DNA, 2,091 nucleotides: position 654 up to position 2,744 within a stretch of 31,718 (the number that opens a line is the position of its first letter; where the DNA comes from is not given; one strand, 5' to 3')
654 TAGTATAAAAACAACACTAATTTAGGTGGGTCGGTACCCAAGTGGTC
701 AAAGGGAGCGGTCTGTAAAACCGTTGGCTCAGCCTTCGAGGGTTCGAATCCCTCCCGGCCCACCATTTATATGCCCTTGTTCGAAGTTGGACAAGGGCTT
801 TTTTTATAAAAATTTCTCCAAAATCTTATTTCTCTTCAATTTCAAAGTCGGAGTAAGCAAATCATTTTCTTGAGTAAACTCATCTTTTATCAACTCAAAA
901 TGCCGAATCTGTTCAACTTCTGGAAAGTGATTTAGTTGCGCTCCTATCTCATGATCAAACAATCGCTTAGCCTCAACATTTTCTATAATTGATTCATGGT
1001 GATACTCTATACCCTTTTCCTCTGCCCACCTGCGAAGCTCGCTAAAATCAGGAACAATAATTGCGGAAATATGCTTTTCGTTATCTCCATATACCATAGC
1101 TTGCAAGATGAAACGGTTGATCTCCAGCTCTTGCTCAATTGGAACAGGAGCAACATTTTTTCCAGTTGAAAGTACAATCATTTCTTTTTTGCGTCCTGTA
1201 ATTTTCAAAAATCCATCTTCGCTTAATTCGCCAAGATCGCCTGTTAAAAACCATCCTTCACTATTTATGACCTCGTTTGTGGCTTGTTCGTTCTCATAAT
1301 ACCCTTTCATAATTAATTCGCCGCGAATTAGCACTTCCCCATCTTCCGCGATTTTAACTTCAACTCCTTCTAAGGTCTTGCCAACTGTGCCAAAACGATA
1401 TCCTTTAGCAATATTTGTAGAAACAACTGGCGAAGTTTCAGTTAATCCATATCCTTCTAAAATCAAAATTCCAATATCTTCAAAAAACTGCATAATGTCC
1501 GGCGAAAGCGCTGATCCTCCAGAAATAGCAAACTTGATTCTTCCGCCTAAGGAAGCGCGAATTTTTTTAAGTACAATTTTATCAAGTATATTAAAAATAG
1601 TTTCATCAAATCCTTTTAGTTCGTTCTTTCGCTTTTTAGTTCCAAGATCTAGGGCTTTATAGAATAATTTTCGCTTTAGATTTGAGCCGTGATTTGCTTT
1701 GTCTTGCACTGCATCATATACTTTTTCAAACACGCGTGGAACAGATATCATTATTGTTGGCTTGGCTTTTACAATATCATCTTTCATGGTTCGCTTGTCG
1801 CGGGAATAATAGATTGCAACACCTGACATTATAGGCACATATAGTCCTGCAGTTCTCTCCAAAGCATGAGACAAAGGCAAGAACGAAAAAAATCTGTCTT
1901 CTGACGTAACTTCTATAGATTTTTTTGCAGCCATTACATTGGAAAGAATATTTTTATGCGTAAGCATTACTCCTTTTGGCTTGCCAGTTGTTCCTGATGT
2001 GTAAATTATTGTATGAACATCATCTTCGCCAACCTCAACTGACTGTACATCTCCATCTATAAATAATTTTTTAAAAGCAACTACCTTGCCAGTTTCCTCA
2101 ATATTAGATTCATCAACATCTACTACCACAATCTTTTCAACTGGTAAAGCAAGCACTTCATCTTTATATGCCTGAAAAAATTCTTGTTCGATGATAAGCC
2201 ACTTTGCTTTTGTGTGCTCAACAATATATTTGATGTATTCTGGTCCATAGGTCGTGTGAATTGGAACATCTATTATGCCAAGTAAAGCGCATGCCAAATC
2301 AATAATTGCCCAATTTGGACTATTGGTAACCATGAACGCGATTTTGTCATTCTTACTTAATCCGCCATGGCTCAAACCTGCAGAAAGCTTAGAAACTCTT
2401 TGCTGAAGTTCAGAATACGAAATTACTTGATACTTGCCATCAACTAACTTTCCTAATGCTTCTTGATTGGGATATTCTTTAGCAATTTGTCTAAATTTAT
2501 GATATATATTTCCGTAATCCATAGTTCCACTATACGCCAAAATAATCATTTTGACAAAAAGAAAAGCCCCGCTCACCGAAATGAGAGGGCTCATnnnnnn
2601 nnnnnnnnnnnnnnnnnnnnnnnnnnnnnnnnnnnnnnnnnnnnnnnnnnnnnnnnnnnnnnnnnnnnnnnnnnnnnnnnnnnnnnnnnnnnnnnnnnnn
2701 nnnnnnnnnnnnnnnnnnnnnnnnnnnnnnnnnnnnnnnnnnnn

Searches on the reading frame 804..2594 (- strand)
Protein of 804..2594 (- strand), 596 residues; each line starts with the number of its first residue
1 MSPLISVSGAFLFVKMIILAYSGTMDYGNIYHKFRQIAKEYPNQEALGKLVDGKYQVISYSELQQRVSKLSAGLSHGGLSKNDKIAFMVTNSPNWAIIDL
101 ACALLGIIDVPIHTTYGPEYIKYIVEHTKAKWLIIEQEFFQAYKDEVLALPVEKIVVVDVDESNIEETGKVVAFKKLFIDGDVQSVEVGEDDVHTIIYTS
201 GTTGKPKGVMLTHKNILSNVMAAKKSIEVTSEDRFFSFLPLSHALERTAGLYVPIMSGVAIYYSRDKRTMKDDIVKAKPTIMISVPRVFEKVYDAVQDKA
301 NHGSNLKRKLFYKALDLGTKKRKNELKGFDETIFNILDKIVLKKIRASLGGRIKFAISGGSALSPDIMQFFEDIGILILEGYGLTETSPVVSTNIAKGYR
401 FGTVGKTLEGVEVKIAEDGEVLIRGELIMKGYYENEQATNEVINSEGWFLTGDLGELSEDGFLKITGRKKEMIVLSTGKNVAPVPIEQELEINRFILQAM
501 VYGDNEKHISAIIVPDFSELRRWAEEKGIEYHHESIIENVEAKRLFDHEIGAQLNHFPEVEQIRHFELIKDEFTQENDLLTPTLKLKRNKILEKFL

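Call 9: search_protein_families(library=pfam, proteins=[window:804-2594:-], max_evalue=0.01)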
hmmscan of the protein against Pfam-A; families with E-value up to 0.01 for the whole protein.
window:804-2594:- (596 aa): 2 families
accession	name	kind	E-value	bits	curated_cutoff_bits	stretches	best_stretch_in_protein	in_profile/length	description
PF00501.34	AMP-binding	-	2.9e-84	283.5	29.9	1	34-433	1-384/384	AMP-binding enzyme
PF23562.2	AMP-binding_C_3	-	2.3e-07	31.6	20.8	1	471-538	2-68/124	AMP-binding enzyme C-terminal domain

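Call 10: search_protein_families(library=ncbifam, proteins=[window:804-2594:-], max_evalue=0.1)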
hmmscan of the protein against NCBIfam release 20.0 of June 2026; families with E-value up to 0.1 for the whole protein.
window:804-2594:- (596 aa): 107 families (the best 25 are shown)
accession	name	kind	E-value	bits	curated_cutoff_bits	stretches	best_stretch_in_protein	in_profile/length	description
NF038343.1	ligase_FadD11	exception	1.7e-103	347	950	1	34-595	7-573/585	fatty acid--CoA ligase FadD11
NF004837.0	PRK06187.1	subfamily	1.8e-85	287.2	476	2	27-307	7-289/531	long-chain-fatty-acid--CoA ligase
NF005801.1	PRK07656.1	equivalog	1.9e-64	218.1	657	2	34-305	7-280/500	FadD3 family acyl-CoA ligase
NF009233.0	PRK12583.1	subfamily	9.9e-59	199.2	832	2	28-288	18-301/558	fatty acid CoA ligase family protein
NF005702.0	PRK07514.1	subfamily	1.4e-58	198.5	558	2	33-293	5-259/506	malonyl-CoA synthase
NF004114.0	PRK05605.1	equivalog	2.4e-58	197.9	766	3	353-507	340-506/575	long-chain-fatty-acid--CoA ligase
TIGR01923.1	menE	equivalog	2.7e-56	191.3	330.15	2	353-510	226-388/442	o-succinylbenzoate--CoA ligase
NF041592.1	carboxyl_red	equivalog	4.2e-54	183.7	1300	1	51-595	71-611/1160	carboxylic acid reductase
NF004758.0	PRK06087.1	equivalog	8.9e-54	182.8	736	2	32-260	28-257/548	medium-chain fatty-acid--CoA ligase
NF002966.0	PRK03640.1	equivalog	1.7e-52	178.6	556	2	346-509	249-421/483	o-succinylbenzoate--CoA ligase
NF005307.0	PRK06839.1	equivalog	1.9e-52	178.5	748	2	352-508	265-431/496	o-succinylbenzoate--CoA ligase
NF006182.0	PRK08316.1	subfamily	1.1e-51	175.9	663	2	34-288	17-270/523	fatty acyl-CoA synthetase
NF052269.1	Staph_lig_FadD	equivalog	1.3e-51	175.5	650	2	55-295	25-256/499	long-chain-fatty-acid--CoA ligase FadD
NF006386.0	PRK08633.1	equivalog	3.8e-51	173.9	1221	2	36-289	623-883/1147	acyl-[ACP]--phospholipid O-acyltransferase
NF006020.0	PRK08162.1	subfamily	5.9e-51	173.4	677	2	38-300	29-293/545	acyl-CoA synthetase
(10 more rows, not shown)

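Call 14: find_related_loci(query=window:804-2522:-, collection=genome_contigs, flank=4000)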
Query window:804-2522:- (572 aa) in genome_contigs; peptide patterns used: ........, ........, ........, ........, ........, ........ (x = any residue, [..] = any of these).
66 stretches matched a pattern; 37 encode a relative of the query (tblastn E <= 1e-3); 37 distinct loci.
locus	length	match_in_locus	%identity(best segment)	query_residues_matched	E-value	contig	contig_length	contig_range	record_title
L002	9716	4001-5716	70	1-572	0e+0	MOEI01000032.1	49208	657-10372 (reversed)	MAG: bacterium CG10_46_32 isolate CG10_46_32 CG10_big_fil_rev_8_21_14_0.10_scaffold_436, whole genome shotgun sequence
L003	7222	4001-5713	69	5-572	0e+0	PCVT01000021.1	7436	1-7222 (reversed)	MAG: Parcubacteria group bacterium CG11_big_fil_rev_8_21_14_0_20_41_14 CG11_8_21_14_0.20_scaffold_9150_c, whole genome s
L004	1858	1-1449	70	89-571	0e+0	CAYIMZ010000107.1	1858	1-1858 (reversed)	MAG TPA_asm: uncultured Gammaproteobacteria bacterium isolate ERP119705_co25_269 genome assembly, contig: NODE_153502_le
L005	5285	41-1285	74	157-571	0e+0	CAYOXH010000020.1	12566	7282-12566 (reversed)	MAG TPA_asm: uncultured Gammaproteobacteria bacterium isolate binchicken_co48_110 genome assembly, contig: NODE_8193_len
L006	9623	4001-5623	34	32-567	2e-89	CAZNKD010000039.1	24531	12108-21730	MAG TPA_asm: uncultured Desulfobacterales bacterium isolate binchicken_co219_102 genome assembly, contig: k141_517409, w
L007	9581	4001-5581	32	10-571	1e-76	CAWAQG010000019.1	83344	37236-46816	MAG: Nitrospirota bacterium isolate MFD03726.bin.1.191 genome assembly, contig: contig_50692, whole genome shotgun seque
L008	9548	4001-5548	33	13-564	2e-76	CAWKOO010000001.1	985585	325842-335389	MAG: Nitrospirota bacterium isolate MFD03726.bin.2.99 genome assembly, contig: contig_54224, whole genome shotgun sequen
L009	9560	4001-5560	33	10-564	6e-75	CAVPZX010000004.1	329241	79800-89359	MAG: Nitrospirota bacterium isolate MFD03726.bin.1.73 genome assembly, contig: contig_59403, whole genome shotgun sequen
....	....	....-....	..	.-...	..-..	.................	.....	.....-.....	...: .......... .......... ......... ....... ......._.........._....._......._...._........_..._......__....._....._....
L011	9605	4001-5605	32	9-567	4e-68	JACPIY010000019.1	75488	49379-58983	MAG: Deltaproteobacteria bacterium isolate NC_groundwater_453_Ag_B-0.1um_42_10 S34_3B_scaffold_14327, whole genome shotg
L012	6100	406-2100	30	4-572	5e-67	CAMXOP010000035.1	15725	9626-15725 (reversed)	MAG TPA_asm: uncultured Clostridiaceae bacterium isolate SRR14920970_bin.18_metawrap_v1.3_MAG genome assembly, contig: N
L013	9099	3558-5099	31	33-526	5e-67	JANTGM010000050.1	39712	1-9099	MAG: Kofleriaceae bacterium isolate bin10064 c_000000000546, whole genome shotgun sequence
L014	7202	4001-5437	33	3-486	5e-67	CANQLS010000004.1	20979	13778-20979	MAG: uncultured Clostridia bacterium isolate Lapin-015__bin63 genome assembly, contig: Lapin-015__NODE_2289_length_20979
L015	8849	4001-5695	29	4-572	2e-66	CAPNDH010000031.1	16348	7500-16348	MAG TPA_asm: uncultured Clostridia bacterium isolate MGBC165436 genome assembly, contig: MGBC165436.31, whole genome sho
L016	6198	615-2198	30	34-572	1e-66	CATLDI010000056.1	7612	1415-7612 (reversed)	MAG TPA_asm: uncultured Clostridiaceae bacterium isolate MGG12156_1680015467 genome assembly, contig: ERR3199681_6704, w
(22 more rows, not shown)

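Call 32: find_homologous_proteins(query=window:804-2522:-, max_evalue=1e-100)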
Query window:804-2522:- (572 aa): 5412 proteins with E <= 1e-100 among 8000 candidates; the best 120 are listed.
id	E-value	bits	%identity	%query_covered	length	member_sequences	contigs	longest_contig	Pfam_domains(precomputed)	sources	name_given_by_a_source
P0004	0.0e+0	1125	100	89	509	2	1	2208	PF00501.35,PF23562.3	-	-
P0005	4.4e-273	925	70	100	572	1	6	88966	PF00501.35,PF23562.3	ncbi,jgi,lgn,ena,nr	ncbi:hypothetical protein BK004_04525 [bacterium CG10_46_32]|nr:MAG: hypothetical protein BK004_0452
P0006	8.3e-269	911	71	100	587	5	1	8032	PF00501.35,PF23562.3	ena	-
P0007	6.1e-264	895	68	100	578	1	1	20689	PF00501.35,PF23562.3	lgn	-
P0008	1.6e-263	894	68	100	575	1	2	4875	PF00501.35,PF23562.3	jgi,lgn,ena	-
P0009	1.8e-262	890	70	100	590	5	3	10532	PF00501.35,PF23562.3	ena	-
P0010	4.3e-261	886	70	99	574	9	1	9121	PF00501.35,PF23562.3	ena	-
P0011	3.0e-260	883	68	99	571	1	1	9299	PF00501.35,PF23562.3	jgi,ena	-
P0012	9.9e-255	865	67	99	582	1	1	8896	PF00501.35,PF23562.3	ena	-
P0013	2.5e-254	863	66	100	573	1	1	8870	PF00501.35,PF23562.3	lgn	-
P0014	1.1e-251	855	67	97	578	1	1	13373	PF00501.35,PF23562.3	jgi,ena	-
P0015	1.8e-238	811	64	100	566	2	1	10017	PF00501.35,PF23562.3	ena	-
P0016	2.9e-230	784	62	99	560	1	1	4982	PF00501.35,PF23562.3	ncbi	-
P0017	1.6e-226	772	61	100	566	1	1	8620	PF00501.35,PF23562.3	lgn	-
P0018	1.2e-222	759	59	100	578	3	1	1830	PF00501.35,PF23562.3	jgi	jgi:long-chain acyl-CoA synthetase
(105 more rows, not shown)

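Call 33: find_encoding_contigs(protein=P0007, flank=10000, max_places=2)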
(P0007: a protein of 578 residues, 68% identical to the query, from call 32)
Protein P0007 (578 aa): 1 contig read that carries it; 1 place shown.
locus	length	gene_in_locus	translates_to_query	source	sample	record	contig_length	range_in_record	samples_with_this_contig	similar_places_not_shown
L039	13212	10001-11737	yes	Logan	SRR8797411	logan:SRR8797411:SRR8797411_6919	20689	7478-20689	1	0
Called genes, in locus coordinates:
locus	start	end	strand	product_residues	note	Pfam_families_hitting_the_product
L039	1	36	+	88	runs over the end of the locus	-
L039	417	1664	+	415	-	PF00291:PALP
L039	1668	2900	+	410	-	PF18604:PreAtp-grasp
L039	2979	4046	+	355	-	PF02746:MR_MLE_N, PF13378:MR_MLE_C, PF07476:MAAL_C (weak)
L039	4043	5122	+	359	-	PF01546:Peptidase_M20, PF07687:M20_dimer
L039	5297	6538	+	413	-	PF01546:Peptidase_M20, PF07687:M20_dimer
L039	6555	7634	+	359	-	PF00696:AA_kinase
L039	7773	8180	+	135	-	PF02675:AdoMet_dc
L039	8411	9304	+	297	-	PF02574:S-methyl_trans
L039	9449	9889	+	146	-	PF21956:DUF6922, PF12441:CopG_antitoxin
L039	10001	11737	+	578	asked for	PF00501:AMP-binding, PF23562:AMP-binding_C_3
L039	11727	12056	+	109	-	PF08279:HTH_11 (weak), PF09339:HTH_IclR (weak)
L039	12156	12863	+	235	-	PF16927:HisKA_7TM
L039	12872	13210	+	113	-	?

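Call 34: find_encoding_contigs(protein=P0006, flank=10000, max_places=2)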
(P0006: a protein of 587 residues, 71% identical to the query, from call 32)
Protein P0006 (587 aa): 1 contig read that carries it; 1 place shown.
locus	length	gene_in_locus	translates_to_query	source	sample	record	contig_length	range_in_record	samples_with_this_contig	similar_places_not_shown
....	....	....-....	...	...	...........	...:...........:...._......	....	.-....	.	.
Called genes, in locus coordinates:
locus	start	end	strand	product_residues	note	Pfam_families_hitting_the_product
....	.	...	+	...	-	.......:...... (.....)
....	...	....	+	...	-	-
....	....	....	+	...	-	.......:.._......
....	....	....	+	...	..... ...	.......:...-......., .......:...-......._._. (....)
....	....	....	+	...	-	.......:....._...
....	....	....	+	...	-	-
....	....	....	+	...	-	?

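Call 35: find_encoding_contigs(protein=P0009, flank=10000, max_places=2)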
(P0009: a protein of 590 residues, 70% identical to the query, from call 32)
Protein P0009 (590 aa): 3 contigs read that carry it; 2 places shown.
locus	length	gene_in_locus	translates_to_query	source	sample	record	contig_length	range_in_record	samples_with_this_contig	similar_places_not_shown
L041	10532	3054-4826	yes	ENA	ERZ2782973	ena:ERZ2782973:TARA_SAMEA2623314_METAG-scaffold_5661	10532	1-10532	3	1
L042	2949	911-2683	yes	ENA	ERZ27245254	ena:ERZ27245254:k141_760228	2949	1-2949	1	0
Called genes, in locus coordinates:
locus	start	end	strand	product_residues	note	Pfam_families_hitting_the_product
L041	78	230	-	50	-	-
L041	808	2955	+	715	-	PF04715: (weak), PF00425:Chorismate_bind, PF00117:GATase, PF07722:Peptidase_C26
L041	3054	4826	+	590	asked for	PF00501:AMP-binding, PF23562:AMP-binding_C_3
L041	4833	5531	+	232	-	PF16927:HisKA_7TM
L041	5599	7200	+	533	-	-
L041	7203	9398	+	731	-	PF16927:HisKA_7TM, PF13185:GAF_2 (weak), PF13492:GAF_3 (weak), PF00512:HisKA, PF02518:HATPase_c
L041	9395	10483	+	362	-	-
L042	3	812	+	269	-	?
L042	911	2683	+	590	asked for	PF00501:AMP-binding, PF23562:AMP-binding_C_3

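Call 44: find_encoding_contigs(protein=P0010, flank=6000, max_places=2)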
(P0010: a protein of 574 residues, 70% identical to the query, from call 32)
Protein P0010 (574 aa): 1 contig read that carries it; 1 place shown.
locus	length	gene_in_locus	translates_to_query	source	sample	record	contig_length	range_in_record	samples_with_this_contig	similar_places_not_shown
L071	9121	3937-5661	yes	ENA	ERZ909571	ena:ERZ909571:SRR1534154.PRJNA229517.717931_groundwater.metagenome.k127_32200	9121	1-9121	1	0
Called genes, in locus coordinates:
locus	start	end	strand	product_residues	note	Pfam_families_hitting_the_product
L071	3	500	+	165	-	?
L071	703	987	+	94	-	-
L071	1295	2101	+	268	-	PF03446:NAD_binding_2 (weak), PF03807:F420_oxidored, PF14748:P5CR_dimer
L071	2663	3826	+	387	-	PF00696:AA_kinase, PF01472:PUA (faint)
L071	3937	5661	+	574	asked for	PF00501:AMP-binding, PF23562:AMP-binding_C_3 (faint)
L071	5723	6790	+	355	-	PF02661:Fic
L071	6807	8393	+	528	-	PF02518:HATPase_c (weak), PF13589:HATPase_c_3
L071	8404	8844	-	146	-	-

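Call 45: find_encoding_contigs(protein=P0011, flank=6000, max_places=2)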
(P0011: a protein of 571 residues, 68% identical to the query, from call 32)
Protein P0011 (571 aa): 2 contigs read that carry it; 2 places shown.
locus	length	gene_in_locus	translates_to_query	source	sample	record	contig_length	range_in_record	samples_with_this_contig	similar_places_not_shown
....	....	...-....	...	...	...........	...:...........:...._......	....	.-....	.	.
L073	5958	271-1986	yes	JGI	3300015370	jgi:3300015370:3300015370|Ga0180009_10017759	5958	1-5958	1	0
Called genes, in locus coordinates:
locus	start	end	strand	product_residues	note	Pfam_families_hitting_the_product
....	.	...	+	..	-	?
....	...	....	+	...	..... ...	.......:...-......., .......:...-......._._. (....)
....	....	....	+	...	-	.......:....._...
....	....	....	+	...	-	-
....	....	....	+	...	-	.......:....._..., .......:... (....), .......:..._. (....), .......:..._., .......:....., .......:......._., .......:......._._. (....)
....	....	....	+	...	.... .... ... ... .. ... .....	?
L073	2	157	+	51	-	?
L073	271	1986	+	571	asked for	PF00501:AMP-binding, PF23562:AMP-binding_C_3 (weak)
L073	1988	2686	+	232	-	PF16927:HisKA_7TM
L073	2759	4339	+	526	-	-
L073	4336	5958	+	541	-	?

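Call 46: find_encoding_contigs(protein=P0012, flank=6000, max_places=2)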
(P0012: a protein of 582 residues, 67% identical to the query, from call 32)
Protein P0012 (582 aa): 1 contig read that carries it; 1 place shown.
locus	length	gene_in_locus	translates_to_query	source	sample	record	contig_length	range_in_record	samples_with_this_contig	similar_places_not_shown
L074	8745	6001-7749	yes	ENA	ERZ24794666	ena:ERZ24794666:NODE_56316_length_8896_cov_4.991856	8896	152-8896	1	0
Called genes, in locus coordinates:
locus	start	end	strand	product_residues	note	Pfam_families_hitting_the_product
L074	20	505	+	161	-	PF00961:LAGLIDADG_1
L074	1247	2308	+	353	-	PF13581:HATPase_c_2 (weak), PF02518:HATPase_c (faint), PF14213:DUF4325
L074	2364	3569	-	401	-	PF14690:Zn_ribbon_ISL3 (weak), PF01610:DDE_Tnp_ISL3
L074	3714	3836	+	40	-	-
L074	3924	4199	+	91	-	-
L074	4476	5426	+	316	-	PF01118:Semialdhyde_dh (weak), PF22698:Semialdhyde_dhC_1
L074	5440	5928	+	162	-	-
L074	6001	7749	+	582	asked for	PF00501:AMP-binding, PF23562:AMP-binding_C_3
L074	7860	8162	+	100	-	PF09397:FtsK_gamma (weak), PF22168:DIP2311-like_C (weak), PF01047:MarR (faint), PF09339:HTH_IclR (faint)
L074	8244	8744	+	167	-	?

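Call 47: find_encoding_contigs(protein=P0014, flank=6000, max_places=2)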
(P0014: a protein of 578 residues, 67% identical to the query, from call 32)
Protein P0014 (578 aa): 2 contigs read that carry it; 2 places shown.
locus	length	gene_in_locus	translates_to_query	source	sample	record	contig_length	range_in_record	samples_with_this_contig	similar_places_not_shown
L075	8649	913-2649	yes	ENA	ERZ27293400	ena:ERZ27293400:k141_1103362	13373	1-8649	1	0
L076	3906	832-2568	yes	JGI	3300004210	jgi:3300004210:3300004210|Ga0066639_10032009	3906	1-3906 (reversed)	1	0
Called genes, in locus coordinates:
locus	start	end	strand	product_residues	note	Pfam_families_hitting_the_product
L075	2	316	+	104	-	?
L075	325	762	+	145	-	-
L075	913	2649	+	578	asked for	PF00501:AMP-binding, PF23562:AMP-binding_C_3 (weak)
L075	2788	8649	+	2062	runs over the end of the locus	PF03534:SpvB, PF05593:RHS_repeat (faint), PF13517:FG-GAP_3 (weak), PF25023:TEN_YD-shell (weak), PF20041:DUF6443, PF25023:TEN_YD-shell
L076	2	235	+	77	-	?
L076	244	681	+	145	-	-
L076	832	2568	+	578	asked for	PF00501:AMP-binding, PF23562:AMP-binding_C_3 (weak)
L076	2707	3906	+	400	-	?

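Call 51: search_protein_families(library=ncbifam, proteins=[L041:808-2955:+], max_evalue=0.00001)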
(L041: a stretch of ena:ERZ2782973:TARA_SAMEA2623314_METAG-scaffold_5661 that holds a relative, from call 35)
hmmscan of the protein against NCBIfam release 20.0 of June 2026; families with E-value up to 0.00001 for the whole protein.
L041:808-2955:+ (715 aa): 43 families (the best 25 are shown)
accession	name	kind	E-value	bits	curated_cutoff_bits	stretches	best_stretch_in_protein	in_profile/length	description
NF010081.0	PRK13566.1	equivalog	9.5e-299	992.8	645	1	4-712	10-719/729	anthranilate synthase component I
TIGR01815.1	TrpE-clade3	equivalog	1.1e-282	939.4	739.15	1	7-709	1-704/717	anthranilate synthase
TIGR00564.1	trpE_most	equivalog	5e-81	273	517.7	1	152-499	93-453/455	anthranilate synthase component I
NF010079.0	PRK13564.1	equivalog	5.4e-77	259.7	471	1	60-501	54-512/521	anthranilate synthase component 1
TIGR01820.1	TrpE-arch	equivalog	9.7e-77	259.1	512.05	1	138-500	83-448/449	anthranilate synthase component I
NF010086.0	PRK13571.1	equivalog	3.5e-75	253.5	693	1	226-501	217-498/510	anthranilate synthase component I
TIGR00565.1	trpE_proteo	equivalog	2.3e-66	224.7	494.65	1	61-500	39-493/498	anthranilate synthase component I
TIGR01824.1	PabB-clade2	equivalog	3.3e-65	220.7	408.55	1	221-495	70-354/355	aminodeoxychorismate synthase, component I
NF010089.0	PRK13574.1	equivalog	1.2e-62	212.3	527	1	152-498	81-416/421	anthranilate synthase component I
NF010087.0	PRK13572.1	equivalog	4.4e-59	200.3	580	1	122-500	59-431/435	anthranilate synthase component I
NF006563.0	PRK09070.1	equivalog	7.5e-58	196.2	514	1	153-500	94-444/447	aminodeoxychorismate synthase component I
TIGR01823.1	PabB-fungal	equivalog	4.1e-57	194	442.55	2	262-498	501-739/742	aminodeoxychorismate synthase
TIGR00553.1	pabB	equivalog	1.1e-55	189.1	328.4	1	221-495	58-328/329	aminodeoxychorismate synthase component I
NF004610.0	PRK05940.1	equivalog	4.8e-49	167.4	568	1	149-500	96-459/467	anthranilate synthase component I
NF010082.0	PRK13567.1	equivalog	4.9e-48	164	576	1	229-498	190-465/468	anthranilate synthase component I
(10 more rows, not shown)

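Call 52: search_protein_families(library=pfam, proteins=[L041:808-2955:+], max_evalue=0.001)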
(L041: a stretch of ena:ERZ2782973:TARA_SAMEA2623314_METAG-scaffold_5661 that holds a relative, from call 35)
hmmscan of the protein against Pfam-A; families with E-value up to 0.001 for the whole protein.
L041:808-2955:+ (715 aa): 4 families
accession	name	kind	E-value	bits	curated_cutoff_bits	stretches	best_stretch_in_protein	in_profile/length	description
PF00425.24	Chorismate_bind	-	1.2e-65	222.1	27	1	241-492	4-257/257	chorismate binding enzyme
PF00117.34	GATase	-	9.1e-41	140.1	22.8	1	524-699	2-179/190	Glutamine amidotransferase class-I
PF07722.19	Peptidase_C26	-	6.1e-08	33.1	20.5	1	582-692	96-219/219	Peptidase C26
PF04715.19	Anth_synt_I_N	-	1.3e-07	32.4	23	1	42-198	20-137/140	Anthranilate synthase component I, N terminal region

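Call 77: find_encoding_contigs(protein=P0013, flank=6000, max_places=2)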
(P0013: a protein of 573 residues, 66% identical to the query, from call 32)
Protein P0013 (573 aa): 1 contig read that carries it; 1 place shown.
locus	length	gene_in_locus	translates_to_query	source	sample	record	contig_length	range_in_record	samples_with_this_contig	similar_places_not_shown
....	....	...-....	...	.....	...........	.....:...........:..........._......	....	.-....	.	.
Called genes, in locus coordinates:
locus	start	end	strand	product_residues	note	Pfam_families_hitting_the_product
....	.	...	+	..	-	?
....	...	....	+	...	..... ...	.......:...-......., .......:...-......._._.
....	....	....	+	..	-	-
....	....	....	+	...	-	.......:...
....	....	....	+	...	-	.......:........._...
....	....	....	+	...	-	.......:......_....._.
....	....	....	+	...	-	-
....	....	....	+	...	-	-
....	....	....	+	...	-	-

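Call 78: find_encoding_contigs(protein=P0015, flank=6000, max_places=2)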
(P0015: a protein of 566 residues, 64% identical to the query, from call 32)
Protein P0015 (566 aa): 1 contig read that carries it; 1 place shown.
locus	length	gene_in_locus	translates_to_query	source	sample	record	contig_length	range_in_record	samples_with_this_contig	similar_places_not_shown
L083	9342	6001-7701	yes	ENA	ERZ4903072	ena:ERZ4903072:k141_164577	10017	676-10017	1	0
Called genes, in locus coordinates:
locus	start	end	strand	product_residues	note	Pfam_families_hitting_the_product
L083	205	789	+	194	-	PF00889:EF_TS, PF25025:EF-Ts_N (weak)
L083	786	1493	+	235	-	PF00696:AA_kinase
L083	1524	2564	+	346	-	PF00044:Gp_dh_N, PF02800:Gp_dh_C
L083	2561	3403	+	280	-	PF01734:Patatin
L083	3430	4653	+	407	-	PF00587:tRNA-synt_2b, PF03129:HGTP_anticodon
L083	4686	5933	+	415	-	PF02403:Seryl_tRNA_N, PF00587:tRNA-synt_2b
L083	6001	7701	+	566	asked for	PF00501:AMP-binding, PF23562:AMP-binding_C_3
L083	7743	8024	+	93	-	-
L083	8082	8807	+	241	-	PF02661:Fic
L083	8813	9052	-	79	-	-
